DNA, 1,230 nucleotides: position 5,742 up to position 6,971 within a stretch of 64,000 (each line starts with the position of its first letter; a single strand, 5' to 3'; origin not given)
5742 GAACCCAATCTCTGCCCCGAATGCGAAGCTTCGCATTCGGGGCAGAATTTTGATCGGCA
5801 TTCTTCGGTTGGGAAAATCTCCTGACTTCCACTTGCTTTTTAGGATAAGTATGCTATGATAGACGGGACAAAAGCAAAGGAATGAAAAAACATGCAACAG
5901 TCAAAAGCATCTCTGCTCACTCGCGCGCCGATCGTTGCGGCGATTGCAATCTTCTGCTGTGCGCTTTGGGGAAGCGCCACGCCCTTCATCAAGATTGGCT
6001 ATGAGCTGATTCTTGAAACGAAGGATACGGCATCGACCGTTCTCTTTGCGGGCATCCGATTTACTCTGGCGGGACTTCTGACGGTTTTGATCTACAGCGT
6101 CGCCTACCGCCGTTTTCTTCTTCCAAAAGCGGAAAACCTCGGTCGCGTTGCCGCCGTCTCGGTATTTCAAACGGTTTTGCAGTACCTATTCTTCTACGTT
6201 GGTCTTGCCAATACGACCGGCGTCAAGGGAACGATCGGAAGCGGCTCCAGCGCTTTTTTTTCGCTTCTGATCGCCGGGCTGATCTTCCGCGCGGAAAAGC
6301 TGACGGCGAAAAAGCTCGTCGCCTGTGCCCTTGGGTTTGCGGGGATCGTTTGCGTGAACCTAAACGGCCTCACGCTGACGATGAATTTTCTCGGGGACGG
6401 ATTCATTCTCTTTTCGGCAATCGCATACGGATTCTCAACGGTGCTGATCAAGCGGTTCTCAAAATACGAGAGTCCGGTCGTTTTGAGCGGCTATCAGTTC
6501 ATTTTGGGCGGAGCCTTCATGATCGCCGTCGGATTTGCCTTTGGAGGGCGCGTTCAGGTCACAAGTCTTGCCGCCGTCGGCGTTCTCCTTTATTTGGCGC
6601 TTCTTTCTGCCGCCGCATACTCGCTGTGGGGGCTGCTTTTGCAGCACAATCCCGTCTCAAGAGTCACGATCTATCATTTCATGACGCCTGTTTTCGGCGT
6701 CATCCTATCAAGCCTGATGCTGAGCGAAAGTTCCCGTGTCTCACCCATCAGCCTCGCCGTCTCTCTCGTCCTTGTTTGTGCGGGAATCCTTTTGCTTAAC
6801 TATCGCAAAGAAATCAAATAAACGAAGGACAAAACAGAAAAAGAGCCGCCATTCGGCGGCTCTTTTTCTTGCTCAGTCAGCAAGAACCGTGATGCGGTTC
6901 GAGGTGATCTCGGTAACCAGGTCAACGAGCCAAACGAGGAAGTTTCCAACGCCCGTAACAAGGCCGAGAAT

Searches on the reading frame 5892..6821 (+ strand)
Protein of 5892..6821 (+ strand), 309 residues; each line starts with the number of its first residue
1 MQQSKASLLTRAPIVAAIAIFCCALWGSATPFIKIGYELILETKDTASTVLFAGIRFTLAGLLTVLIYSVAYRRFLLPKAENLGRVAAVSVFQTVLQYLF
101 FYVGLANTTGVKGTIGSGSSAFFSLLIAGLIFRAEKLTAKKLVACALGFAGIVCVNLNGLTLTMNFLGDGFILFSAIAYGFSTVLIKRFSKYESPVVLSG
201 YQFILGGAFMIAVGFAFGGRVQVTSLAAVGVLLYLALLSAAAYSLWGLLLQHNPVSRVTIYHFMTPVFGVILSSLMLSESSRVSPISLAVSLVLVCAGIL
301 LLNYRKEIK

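Call 10: search_protein_families(library=pfam, proteins=[window:5892-6821:+], max_evalue=0.001)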
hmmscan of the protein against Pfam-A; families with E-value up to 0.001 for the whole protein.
window:5892-6821:+ (309 aa): 2 families
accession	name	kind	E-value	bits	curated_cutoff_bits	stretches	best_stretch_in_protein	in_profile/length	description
PF00892.27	EamA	-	1.2e-28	100.5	28.2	2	167-303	2-134/135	EamA-like transporter family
PF03151.22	TPT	-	2.1e-05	24.5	30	1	189-301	25-134/291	Triose-phosphate Transporter family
